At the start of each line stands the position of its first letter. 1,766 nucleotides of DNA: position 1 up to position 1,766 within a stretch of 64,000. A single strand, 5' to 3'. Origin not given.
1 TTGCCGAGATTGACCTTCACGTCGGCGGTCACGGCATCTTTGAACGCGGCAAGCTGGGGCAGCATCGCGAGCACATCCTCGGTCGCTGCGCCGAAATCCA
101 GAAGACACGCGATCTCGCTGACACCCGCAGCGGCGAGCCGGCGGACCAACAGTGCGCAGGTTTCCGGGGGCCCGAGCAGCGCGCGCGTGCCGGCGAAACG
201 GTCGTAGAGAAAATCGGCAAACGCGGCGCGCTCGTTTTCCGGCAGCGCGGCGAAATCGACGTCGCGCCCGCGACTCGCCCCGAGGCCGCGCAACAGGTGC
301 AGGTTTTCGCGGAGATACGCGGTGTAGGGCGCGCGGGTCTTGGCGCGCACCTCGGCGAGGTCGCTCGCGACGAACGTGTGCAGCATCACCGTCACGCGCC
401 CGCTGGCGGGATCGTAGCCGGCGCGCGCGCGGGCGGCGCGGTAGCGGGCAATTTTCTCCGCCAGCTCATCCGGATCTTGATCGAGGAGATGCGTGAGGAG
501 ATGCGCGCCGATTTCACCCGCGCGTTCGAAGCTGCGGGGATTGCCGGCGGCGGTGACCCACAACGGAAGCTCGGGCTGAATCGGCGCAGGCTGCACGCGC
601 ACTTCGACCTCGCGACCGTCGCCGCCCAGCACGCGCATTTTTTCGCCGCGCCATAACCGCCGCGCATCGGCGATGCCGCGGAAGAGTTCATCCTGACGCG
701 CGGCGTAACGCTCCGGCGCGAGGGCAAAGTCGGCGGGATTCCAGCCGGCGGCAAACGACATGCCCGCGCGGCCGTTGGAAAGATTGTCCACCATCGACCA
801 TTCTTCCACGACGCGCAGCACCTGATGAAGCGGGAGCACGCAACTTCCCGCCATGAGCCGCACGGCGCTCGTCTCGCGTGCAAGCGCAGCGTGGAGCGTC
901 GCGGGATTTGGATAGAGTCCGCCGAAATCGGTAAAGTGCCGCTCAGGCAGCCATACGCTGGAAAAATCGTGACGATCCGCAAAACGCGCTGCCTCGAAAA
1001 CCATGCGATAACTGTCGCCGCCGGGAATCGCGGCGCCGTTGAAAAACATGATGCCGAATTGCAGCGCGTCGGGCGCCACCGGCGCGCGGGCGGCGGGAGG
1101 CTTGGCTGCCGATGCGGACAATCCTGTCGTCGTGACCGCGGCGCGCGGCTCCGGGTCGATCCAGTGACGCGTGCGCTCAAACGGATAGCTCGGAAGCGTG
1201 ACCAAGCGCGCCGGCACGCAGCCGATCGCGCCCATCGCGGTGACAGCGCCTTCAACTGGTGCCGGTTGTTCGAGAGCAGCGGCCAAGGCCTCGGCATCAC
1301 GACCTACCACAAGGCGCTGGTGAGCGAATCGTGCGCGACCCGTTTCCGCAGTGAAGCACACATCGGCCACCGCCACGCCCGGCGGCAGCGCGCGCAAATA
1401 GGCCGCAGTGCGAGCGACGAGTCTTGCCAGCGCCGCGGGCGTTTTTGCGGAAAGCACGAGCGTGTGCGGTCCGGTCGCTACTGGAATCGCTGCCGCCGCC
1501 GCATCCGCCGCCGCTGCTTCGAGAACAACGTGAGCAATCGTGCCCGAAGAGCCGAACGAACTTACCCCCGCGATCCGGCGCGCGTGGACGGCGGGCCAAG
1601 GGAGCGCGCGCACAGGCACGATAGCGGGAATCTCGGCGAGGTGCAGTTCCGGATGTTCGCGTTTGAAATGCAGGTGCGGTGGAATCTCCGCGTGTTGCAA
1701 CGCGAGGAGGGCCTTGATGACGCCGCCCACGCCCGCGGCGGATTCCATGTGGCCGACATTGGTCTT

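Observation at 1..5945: Two luciferase-like monooxygenase domains built into consecutive PKS modules at the position normally held by DH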

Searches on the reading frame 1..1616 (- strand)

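Call 14: find_homologous_proteins(query=window:1-1616:-, max_evalue=1e-20)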
Query window:1-1616:- (538 aa): 1062 proteins with E <= 1e-20 among 8000 candidates; the best 120 are listed.
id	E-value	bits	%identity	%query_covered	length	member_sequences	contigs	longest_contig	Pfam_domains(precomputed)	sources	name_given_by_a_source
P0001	3.0e-151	523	61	75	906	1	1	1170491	PF00296.27,PF22953.4,PF00698.27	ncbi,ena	-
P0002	9.4e-132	459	62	64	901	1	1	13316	PF08659.17,PF00296.27,PF14765.13,PF22953.4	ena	-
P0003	1.0e-129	452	59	63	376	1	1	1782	PF00296.27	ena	-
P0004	1.4e-128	448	58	64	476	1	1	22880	PF00296.27,PF14765.13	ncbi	-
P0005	3.2e-128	447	58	64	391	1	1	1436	PF00296.27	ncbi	ncbi:MAG: LLM class flavin-dependent oxidoreductase, partial [Bryobacteraceae bacterium]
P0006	2.6e-126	441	57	64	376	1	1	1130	PF00296.27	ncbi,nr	ncbi:MAG: LLM class flavin-dependent oxidoreductase, partial [Myxococcaceae bacterium]|nr:LLM class 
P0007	4.1e-126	440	56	65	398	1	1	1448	PF00296.27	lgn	-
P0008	8.6e-126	439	54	65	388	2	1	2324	PF00296.27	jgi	jgi:natural product biosynthesis luciferase-like monooxygenase protein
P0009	3.0e-125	437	56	64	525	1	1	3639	PF00296.27,PF14765.13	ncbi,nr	ncbi:MAG: LLM class flavin-dependent oxidoreductase, partial [Ktedonobacteraceae bacterium]|nr:LLM c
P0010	9.9e-125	436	54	68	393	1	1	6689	PF00296.27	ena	-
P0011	5.4e-124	433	56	64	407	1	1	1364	PF00296.27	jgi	jgi:natural product biosynthesis luciferase-like monooxygenase protein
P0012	1.9e-123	431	57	61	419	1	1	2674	PF00296.27,PF03621.19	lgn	-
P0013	2.5e-123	431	53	82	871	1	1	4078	PF22336.3,PF00296.27,PF00109.33,PF22621.3,PF00108.30,PF02801.29,PF16197.12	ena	-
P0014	4.6e-123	430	54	66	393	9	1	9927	PF00296.27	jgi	jgi:natural product biosynthesis luciferase-like monooxygenase protein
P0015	9.5e-123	429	60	58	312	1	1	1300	PF00296.27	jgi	jgi:natural product biosynthesis luciferase-like monooxygenase protein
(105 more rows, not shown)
